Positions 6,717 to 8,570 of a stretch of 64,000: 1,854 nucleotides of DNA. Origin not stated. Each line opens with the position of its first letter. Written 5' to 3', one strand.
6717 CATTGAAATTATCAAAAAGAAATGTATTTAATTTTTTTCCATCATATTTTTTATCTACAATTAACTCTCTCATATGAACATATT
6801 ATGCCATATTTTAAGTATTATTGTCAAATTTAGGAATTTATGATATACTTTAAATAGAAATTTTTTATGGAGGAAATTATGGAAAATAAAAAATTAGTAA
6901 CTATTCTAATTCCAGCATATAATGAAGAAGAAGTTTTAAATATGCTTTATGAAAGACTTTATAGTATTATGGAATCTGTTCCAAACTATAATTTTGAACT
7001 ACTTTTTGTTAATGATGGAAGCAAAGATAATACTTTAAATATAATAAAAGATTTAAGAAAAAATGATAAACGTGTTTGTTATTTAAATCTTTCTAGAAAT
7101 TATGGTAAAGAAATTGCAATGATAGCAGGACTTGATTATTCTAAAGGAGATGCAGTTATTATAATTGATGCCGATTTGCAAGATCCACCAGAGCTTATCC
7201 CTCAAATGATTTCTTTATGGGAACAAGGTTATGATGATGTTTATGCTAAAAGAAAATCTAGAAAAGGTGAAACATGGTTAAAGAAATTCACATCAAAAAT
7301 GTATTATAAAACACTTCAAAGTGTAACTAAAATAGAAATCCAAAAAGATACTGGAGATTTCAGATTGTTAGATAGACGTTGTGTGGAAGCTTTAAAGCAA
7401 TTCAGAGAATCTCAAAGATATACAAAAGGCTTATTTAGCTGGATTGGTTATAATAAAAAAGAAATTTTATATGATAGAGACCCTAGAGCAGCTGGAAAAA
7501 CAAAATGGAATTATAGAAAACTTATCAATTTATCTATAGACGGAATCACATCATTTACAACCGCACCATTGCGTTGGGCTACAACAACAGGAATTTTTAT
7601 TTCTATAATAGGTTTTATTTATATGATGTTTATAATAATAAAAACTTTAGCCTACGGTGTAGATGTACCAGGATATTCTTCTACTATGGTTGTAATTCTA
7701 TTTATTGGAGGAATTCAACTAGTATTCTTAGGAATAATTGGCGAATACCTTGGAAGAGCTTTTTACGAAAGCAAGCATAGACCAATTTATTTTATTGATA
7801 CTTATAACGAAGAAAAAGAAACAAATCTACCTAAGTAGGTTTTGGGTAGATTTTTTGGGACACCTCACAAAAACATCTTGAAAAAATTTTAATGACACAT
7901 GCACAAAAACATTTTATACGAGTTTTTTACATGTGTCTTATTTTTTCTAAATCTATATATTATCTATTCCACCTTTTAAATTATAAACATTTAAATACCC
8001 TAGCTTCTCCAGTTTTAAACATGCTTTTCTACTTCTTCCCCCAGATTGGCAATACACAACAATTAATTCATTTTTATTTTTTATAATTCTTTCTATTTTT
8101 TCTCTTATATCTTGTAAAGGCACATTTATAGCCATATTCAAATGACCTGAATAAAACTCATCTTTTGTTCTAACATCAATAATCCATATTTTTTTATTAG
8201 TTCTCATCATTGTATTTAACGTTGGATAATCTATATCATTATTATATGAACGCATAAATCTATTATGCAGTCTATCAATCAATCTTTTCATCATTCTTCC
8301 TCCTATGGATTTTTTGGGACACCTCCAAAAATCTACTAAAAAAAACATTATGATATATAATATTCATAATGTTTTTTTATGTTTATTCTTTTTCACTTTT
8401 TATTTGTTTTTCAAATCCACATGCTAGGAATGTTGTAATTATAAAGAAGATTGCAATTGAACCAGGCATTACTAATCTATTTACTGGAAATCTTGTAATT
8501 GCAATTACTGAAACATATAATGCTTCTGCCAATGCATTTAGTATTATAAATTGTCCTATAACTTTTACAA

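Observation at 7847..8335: Rhodanese gene bracketed by direct copies of a palindromic repeat with a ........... core; third copy between rimM and trmD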

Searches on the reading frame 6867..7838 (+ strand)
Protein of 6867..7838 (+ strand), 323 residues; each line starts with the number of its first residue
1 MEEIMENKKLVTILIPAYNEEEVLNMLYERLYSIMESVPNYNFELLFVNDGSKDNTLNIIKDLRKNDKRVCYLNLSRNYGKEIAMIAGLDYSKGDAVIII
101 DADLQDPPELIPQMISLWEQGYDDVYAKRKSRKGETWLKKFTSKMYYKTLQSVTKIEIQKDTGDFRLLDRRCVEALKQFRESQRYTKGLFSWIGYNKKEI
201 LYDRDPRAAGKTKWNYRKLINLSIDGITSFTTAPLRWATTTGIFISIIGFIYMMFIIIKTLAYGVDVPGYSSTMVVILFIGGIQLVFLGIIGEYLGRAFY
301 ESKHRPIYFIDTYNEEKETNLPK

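Call 16: find_encoding_contigs(protein=window:6867-7838:+, flank=6000, max_places=10)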
Protein window:6867-7838:+ (323 aa): no gene with exactly this product is on record in the collection.

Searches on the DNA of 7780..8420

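Call 38: search_rna_families(source=window, start=7780, end=8420, threshold=evalue, max_evalue=1)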
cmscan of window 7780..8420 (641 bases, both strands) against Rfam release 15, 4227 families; matches with E-value up to 1: 0.
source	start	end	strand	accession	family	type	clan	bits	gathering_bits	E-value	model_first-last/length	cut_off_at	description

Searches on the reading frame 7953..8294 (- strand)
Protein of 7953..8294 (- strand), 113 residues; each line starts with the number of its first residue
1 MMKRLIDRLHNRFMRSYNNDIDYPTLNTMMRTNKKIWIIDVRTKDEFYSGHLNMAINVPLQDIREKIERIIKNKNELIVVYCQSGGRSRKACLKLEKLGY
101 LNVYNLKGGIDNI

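Call 14: find_encoding_contigs(protein=window:7953-8294:-, flank=10000, max_places=10)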
Protein window:7953-8294:- (113 aa): no gene with exactly this product is on record in the collection.

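Call 17: find_homologous_proteins(query=window:7956-8294:-)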
Query window:7956-8294:- (113 aa): 28 proteins with E <= 0.001 among 28 candidates.
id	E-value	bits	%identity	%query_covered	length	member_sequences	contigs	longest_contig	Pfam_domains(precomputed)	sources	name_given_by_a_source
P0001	7.0e-69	247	100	100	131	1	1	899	PF00581.26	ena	-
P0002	1.8e-68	245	100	99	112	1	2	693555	PF00581.26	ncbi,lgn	-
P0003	2.7e-57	209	83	99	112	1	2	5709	PF00581.26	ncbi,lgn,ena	-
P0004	7.5e-43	163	66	99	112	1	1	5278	PF00581.26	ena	-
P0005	5.3e-42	160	72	99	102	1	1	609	PF00581.26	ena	-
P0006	1.5e-39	152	61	99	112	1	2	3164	PF00581.26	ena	-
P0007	6.0e-36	141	60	99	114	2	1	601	PF00581.26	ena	-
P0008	4.0e-35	138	59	87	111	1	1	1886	PF00581.26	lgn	-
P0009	1.7e-34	136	60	99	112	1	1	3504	PF00581.26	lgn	-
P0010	3.2e-34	135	57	99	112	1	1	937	PF00581.26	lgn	-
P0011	1.2e-32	130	57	99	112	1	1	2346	PF00581.26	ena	-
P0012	1.3e-32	130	54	99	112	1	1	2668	PF00581.26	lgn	-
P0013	1.5e-32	130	54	99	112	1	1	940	PF00581.26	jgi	-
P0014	1.9e-32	130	56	99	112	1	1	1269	PF00581.26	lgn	-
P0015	3.5e-31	125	50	96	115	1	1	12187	PF00581.26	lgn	-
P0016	3.4e-26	109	49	97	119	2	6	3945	PF00581.26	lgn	-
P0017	4.5e-21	93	58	68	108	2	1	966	PF00581.26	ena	-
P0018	2.6e-19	87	61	67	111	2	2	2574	PF00581.26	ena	-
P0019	6.8e-19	86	60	66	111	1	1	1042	PF00581.26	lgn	-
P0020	9.9e-19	85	58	67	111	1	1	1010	PF00581.26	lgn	-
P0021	3.0e-17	81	59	66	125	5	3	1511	PF00581.26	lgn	-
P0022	5.1e-13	67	53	68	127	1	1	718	PF00581.26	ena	-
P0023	4.7e-12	64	51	68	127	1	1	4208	PF00581.26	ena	-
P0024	4.9e-12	64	51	68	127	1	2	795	PF00581.26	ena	-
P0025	6.5e-12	63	51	68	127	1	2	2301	PF00581.26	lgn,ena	-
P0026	1.3e-11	62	47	65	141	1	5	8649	PF00581.26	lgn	-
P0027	1.9e-10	59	48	66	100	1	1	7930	PF00581.26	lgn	-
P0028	3.3e-9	55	49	65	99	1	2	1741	PF00581.26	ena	-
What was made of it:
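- Checked: Copies 1 and 2 are in direct orientation on either side of the rhodanese ORF (7953-8294, minus strand; Pfam PF00581 on its homologues, call 17).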

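Call 18: find_encoding_contigs(protein=P0003, flank=6000, max_places=6)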
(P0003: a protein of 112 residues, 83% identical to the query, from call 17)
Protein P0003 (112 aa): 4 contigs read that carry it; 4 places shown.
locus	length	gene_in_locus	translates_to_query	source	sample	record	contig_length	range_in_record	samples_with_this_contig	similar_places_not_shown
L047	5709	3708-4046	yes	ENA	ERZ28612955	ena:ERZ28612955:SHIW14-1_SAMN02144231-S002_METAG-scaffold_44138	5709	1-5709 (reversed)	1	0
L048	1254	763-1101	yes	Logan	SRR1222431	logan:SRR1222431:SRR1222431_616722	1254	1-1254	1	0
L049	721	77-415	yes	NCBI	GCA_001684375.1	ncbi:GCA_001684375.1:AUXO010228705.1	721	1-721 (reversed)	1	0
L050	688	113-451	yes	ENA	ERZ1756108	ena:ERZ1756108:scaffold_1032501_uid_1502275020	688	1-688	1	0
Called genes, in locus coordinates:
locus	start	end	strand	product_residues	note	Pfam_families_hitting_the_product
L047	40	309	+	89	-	PF02699:YajC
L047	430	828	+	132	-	PF12670:DUF3792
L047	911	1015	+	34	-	-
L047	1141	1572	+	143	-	-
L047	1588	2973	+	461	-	-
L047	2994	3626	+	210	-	-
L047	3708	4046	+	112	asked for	PF00581:Rhodanese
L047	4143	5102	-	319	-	PF00535:Glycos_transf_2, PF10111:Glyco_tranf_2_2 (weak), PF13641:Glyco_tranf_2_3 (weak)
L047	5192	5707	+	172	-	?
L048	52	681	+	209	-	-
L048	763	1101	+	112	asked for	PF00581:Rhodanese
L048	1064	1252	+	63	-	?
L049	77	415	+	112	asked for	PF00581:Rhodanese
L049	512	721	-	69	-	?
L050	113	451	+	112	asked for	PF00581:Rhodanese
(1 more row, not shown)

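Call 19: find_encoding_contigs(protein=P0004, flank=6000, max_places=6)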
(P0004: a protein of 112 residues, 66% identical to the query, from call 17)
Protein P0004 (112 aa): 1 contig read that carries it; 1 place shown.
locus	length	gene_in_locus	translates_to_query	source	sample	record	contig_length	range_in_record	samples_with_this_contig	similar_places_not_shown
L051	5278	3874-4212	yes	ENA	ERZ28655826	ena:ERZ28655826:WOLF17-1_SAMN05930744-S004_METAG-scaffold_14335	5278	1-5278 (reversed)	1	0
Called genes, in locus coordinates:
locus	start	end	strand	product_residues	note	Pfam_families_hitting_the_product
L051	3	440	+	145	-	?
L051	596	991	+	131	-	PF12670:DUF3792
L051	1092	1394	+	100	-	-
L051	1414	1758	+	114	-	-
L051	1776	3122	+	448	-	-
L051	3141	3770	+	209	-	-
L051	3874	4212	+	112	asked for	PF00581:Rhodanese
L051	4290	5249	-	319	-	PF00535:Glycos_transf_2, PF10111:Glyco_tranf_2_2, PF13641:Glyco_tranf_2_3 (weak)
